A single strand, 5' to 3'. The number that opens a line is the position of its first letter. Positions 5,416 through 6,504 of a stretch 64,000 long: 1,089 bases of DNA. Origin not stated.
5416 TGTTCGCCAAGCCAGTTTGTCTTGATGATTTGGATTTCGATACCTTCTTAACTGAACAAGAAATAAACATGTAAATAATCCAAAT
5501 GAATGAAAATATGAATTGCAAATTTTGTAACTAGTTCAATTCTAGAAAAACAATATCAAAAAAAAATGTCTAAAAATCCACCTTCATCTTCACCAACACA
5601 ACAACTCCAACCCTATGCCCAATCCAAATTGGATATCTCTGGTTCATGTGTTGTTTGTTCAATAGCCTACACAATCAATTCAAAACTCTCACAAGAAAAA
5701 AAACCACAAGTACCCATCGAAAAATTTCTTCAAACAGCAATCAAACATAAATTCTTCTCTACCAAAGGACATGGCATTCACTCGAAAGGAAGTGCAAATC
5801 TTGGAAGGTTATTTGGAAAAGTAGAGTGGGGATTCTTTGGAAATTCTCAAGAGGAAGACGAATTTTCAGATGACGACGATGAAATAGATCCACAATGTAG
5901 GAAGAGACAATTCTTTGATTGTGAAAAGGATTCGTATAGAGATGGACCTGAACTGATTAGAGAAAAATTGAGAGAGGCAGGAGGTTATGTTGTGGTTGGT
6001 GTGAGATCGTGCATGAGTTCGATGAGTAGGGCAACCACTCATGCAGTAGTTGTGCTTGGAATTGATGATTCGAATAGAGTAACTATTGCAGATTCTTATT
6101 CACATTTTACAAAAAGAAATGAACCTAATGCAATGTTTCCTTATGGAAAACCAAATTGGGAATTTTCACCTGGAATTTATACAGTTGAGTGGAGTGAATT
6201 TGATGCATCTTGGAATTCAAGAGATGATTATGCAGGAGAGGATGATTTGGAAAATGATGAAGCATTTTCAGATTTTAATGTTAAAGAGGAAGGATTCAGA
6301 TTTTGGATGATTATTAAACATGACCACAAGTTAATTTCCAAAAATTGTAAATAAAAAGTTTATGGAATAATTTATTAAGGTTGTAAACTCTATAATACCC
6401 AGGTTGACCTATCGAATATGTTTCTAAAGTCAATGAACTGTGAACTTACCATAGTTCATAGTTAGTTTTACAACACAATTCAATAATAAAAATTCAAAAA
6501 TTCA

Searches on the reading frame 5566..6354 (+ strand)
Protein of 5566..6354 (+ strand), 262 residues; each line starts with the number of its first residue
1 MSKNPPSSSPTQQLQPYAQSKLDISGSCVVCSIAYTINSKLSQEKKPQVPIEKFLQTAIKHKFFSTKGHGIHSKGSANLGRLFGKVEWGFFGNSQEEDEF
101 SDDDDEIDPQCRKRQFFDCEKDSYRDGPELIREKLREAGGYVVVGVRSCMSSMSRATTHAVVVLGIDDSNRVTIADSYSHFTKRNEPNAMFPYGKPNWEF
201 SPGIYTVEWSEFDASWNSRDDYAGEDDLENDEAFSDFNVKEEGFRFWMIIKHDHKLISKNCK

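Call 3: search_protein_families(library=pfam, proteins=[window:5566-6354:+], max_evalue=1)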
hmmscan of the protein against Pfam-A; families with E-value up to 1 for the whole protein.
window:5566-6354:+ (262 aa): 1 family
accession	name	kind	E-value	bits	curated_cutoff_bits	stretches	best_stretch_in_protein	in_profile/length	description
PF13529.12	Peptidase_C39_2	-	0.13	13.3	24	1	154-178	118-143/143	Peptidase_C39 like family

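Call 6: find_encoding_contigs(protein=window:5566-6354:+, flank=10000, max_places=6)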
Protein window:5566-6354:+ (262 aa): no gene with exactly this product is on record in the collection.

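Call 7: find_homologous_proteins(query=window:5566-6354:+, max_evalue=0.001)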
Query window:5566-6354:+ (262 aa): 1 proteins with E <= 0.001 among 265 candidates.
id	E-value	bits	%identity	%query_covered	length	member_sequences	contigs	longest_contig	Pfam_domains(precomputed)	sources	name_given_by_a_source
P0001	1.9e-56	210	45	90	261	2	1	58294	PF13529.14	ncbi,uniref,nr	ncbi:hypothetical protein C9374_013661 [Naegleria lovaniensis]|uniref:Peptidase C39-like domain-cont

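Call 10: find_encoding_contigs(protein=P0001, flank=10000, max_places=3)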
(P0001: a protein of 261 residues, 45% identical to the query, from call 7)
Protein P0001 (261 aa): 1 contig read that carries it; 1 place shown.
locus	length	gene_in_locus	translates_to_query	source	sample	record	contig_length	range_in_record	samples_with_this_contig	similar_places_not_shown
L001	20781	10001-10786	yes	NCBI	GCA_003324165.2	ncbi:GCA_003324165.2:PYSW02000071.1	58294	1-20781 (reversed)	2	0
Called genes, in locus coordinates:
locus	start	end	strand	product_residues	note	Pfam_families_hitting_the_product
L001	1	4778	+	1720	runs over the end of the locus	PF00122:E1-E2_ATPase, PF00702:Hydrolase (faint), PF13246:Cation_ATPase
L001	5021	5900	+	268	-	PF04664:OGFr_N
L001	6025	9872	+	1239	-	-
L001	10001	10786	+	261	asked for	PF13529:Peptidase_C39_2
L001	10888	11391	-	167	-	PF00258:Flavodoxin_1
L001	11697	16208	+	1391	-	PF06839:Zn_ribbon_GRF, PF00176:SNF2-rel_dom, PF00271:Helicase_C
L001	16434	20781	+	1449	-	?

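Call 24: search_protein_representatives(alignment_id=A1)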
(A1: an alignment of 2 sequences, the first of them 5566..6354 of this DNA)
Query: 2 sequences, 278 profile positions. Proteins with E-value up to 0.001 (for the whole library): 17; up to 1e-10: 13; up to 1e-30: 4. The best 17 are listed.
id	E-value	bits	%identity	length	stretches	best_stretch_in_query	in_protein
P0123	3.9e-83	295.2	-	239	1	31-269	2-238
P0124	4.6e-59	216.2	-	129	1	6-138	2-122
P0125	1.3e-43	165.5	-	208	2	147-269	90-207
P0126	5.0e-33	130.8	-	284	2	142-268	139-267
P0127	1.1e-28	116.6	-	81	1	188-269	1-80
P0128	1.7e-26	109.4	-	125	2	8-111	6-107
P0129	1.8e-19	86.4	-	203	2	142-237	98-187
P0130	1.0e-18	83.9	-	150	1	141-267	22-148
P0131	3.8e-18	82.0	-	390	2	141-238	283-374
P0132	1.2e-16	77.1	-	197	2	141-268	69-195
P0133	6.7e-13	64.8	-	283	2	140-267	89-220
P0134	1.1e-12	64.1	-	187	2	140-229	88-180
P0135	5.4e-11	58.5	-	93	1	184-268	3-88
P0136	2.2e-06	43.4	-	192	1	126-238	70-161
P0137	8.4e-06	41.5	-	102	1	170-231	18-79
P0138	9.6e-06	41.3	-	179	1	142-235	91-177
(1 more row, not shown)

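Call 26: list_cluster_members(proteins=[P0123, P0124, P0125, P0126, P0129, P0131, P0132, P0133, P0136, P0138])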
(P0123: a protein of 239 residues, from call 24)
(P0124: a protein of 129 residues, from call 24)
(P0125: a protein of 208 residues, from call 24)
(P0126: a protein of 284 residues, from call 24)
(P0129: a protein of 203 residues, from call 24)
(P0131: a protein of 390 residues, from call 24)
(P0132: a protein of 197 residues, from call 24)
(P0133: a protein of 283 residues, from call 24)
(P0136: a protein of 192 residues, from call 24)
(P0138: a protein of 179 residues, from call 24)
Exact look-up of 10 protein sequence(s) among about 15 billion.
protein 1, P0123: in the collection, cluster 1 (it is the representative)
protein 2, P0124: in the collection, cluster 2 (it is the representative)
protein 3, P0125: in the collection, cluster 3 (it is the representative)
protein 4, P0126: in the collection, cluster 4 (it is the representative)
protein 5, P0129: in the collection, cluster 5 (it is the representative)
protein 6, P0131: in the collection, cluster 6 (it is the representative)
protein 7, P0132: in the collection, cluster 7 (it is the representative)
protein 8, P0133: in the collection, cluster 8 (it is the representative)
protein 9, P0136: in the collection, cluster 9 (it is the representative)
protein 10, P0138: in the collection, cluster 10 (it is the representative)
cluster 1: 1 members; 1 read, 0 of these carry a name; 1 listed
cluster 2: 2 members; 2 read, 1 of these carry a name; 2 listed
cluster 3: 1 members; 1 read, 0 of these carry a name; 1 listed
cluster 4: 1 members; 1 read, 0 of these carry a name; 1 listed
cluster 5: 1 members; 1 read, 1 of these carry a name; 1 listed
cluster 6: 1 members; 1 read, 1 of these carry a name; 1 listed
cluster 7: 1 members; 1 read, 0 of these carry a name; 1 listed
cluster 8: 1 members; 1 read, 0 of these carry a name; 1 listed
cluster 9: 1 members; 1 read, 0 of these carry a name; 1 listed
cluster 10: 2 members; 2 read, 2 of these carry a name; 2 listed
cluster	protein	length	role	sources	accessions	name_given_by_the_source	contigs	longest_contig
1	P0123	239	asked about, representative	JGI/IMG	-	-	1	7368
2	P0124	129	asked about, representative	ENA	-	-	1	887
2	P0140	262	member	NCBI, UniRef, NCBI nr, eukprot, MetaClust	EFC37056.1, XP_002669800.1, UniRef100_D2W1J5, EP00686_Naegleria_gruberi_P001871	predicted protein [Naegleria gruberi] | Predicted protein n=1 Tax=Naegleria gruberi TaxID=5762 RepID=D2W1J5_NAEGR | uncharacterized protein NAEGRDRAFT_75243 [Naegleria gruberi]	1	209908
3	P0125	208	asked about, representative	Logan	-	-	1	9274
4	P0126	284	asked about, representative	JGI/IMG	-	-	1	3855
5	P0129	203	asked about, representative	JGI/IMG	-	hypothetical protein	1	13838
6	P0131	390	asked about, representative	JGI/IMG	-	uncharacterized protein YvpB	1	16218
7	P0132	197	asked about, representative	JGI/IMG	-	-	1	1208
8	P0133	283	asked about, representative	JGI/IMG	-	-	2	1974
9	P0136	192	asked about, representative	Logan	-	-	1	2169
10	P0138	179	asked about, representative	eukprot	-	TRINITY_DN476_c3_g1_i2.p1 TRINITY_DN476_c3_g1~~TRINITY_DN476_c3_g1_i2.p1 ORF ...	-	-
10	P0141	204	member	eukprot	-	TRINITY_DN476_c3_g1_i1.p1 TRINITY_DN476_c3_g1~~TRINITY_DN476_c3_g1_i1.p1 ORF ...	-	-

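Call 28: search_protein_families(library=pfam, alignment_id=A2, max_evalue=0.01)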
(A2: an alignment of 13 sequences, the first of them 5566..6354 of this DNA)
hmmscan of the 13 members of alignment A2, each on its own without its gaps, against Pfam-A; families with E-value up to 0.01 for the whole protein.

A. member 1, window:5566-6354:+ (262 aa): 0 families

B. families by the number of members that match (of 13 scanned): 5 families
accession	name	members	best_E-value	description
PF13529.12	Peptidase_C39_2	11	6.7e-10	Peptidase_C39 like family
PF12385.14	Peptidase_C70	7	1.3e-05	Papain-like cysteine protease AvrRpt2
PF22794.1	jr-ZPR1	1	2e-19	ZPR1 jelly-roll domain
PF03412.21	Peptidase_C39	1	0.0066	Peptidase C39 family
PF22562.2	UBA_7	1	0.0083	UBA-like domain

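Call 31: search_solved_structures(query=A2, max_evalue=1, show_alignments=2)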
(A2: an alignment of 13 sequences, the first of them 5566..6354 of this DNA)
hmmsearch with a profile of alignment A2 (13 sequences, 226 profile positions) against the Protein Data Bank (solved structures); distinct sequences matched with E-value up to 1: 8.
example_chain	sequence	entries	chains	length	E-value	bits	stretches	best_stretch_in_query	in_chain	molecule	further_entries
9l5u_A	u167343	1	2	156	0.0023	20.4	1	114-143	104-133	DUF4150 domain-containing protein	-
8ssm_B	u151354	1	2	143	0.0024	20.4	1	114-149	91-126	Contact-dependent inhibitor A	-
12aj_A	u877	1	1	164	0.0031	20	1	114-149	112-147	Contact-dependent inhibitor A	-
8ssk_A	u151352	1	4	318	0.008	18.7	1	114-149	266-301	Fimbrial usher protein StbD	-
9jdd_A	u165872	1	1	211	0.015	17.8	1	88-135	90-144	Peptidase C39-like domain-containing protein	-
4mi7_A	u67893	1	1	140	0.038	16.5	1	61-143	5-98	Bacteriophage encoded virulence factor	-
9jg8_C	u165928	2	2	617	0.11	14.9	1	88-135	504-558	Peptidase C39-like domain-containing protein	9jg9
2btw_B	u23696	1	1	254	0.56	12.6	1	20-127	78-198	ALR0975 PROTEIN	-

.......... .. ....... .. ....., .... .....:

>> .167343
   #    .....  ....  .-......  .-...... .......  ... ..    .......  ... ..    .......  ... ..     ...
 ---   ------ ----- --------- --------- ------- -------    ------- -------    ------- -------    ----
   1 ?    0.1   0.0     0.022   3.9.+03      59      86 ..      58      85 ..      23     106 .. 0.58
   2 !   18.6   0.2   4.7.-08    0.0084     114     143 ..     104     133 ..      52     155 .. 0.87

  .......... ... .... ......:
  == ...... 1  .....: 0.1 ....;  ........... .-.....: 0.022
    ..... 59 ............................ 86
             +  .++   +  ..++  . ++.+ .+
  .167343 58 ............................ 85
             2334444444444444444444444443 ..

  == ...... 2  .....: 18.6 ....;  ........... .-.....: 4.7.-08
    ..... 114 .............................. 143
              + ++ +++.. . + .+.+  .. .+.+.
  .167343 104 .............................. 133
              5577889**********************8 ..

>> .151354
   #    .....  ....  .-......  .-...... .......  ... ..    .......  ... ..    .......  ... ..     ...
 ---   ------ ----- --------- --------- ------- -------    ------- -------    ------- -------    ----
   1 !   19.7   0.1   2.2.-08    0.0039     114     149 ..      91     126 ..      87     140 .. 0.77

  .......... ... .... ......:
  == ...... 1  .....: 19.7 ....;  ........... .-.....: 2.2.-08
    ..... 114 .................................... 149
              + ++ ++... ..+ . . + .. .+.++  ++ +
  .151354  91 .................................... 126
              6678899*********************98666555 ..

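Call 38: predict_structure(alignment_id=A2)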
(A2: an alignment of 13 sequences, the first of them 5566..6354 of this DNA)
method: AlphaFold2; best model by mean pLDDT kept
length: 262 residues; sequences in the alignment: 13
mean_pLDDT: 82.7   pTM: 0.83
mean pLDDT of the five models: 82.7, 82.6, 80.9, 76.8, 75.6
residues with pLDDT >= 90: 144; 70-90: 67; 50-70: 17; < 50: 34
segments of 3 or more residues with pLDDT < 50: 1-10, 98-103, 105-122
pLDDT, mean of each block of 10 residues (from residue 1): 44 86 91 96 92 96 91 95 95 57 45 41 69 92 95 87 96 96 88 90 94 88 69 87 90 82 72
secondary structure, 60 per line:
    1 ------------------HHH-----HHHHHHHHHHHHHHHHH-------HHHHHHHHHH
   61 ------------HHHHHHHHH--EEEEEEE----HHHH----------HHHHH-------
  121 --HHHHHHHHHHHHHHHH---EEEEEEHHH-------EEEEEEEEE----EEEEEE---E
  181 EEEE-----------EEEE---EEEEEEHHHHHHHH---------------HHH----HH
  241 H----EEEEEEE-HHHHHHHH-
elements in order: H27-43 H51-60 H73-81 E84-90 H95-98 H109-113 H123-138 E142-147 E158-166 E171-176 E180-184 E196-199 E203-208 H209-216 E246-252 H254-261

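Call 57: find_encoding_contigs(protein=P0131, flank=10000, max_places=2)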
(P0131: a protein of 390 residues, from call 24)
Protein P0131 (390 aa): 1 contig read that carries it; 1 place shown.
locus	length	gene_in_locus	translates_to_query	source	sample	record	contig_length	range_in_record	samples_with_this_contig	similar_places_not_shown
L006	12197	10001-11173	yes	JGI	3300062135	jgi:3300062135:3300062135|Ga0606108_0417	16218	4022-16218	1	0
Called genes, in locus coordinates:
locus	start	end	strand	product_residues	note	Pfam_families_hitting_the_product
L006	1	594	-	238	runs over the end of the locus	PF04104:DNA_primase_lrg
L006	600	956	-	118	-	PF26466:DNA_primase_lrg_N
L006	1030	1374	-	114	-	PF26466:DNA_primase_lrg_N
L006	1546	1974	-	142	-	-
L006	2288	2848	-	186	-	-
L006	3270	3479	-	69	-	-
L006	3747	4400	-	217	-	-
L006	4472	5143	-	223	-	-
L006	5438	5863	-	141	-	PF13336:AcetylCoA_hyd_C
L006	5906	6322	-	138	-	PF13336:AcetylCoA_hyd_C (weak)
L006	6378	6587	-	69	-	-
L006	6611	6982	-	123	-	PF02550:AcetylCoA_hydro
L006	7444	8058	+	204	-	-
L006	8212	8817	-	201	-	-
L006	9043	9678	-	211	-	-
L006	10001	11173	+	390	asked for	PF22794:jr-ZPR1, PF12385:Peptidase_C70 (faint), PF13529:Peptidase_C39_2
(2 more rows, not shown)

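Call 58: find_encoding_contigs(protein=P0129, flank=10000, max_places=2)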
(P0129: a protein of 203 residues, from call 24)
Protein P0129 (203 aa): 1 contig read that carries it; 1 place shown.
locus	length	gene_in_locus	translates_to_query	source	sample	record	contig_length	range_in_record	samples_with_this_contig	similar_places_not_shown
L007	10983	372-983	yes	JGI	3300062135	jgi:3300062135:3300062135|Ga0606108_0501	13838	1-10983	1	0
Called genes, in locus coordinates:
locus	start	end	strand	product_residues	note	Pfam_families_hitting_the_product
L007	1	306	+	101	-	?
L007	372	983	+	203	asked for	PF13529:Peptidase_C39_2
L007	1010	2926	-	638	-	PF12796:Ank_2 (faint), PF00515:TPR_1 (faint), PF07719:TPR_2 (faint), PF13176:TPR_7 (faint), PF13606:Ank_3 (faint)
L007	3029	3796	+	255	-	PF02368:Big_2 (faint), PF12796:Ank_2, PF13857:Ank_5 (faint), PF00023:Ank (faint), PF13606:Ank_3 (faint), PF24521:Ank_KRIT1 (weak), PF12796:Ank_2, PF13637:Ank_4 (weak)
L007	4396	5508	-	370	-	-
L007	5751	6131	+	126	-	-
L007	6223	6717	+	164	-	-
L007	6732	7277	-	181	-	-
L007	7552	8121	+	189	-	-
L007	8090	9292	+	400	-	PF03924:CHASE, PF00989:PAS (weak)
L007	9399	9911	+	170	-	PF01641:SelR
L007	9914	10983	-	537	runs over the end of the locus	-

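Call 61: find_related_loci(query=A2, collection=viral_contigs, flank=5000)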
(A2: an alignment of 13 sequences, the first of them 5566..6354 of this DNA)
Query A2 (262 aa) in viral_contigs; peptide patterns used: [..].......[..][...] (x = any residue, [..] = any of these).
52 stretches matched a pattern, but none encodes a relative of the query by tblastn (E <= 1e-3).

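Call 62: search_protein_families(library=padloc, proteins=[window:5566-6354:+], max_evalue=0.01)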
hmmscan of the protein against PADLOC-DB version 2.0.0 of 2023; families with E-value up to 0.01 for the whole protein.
window:5566-6354:+ (262 aa): 0 families

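Call 63: search_protein_families(library=ncbifam, proteins=[window:5566-6354:+], max_evalue=0.01)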
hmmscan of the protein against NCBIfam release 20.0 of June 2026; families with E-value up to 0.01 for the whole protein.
window:5566-6354:+ (262 aa): 0 families
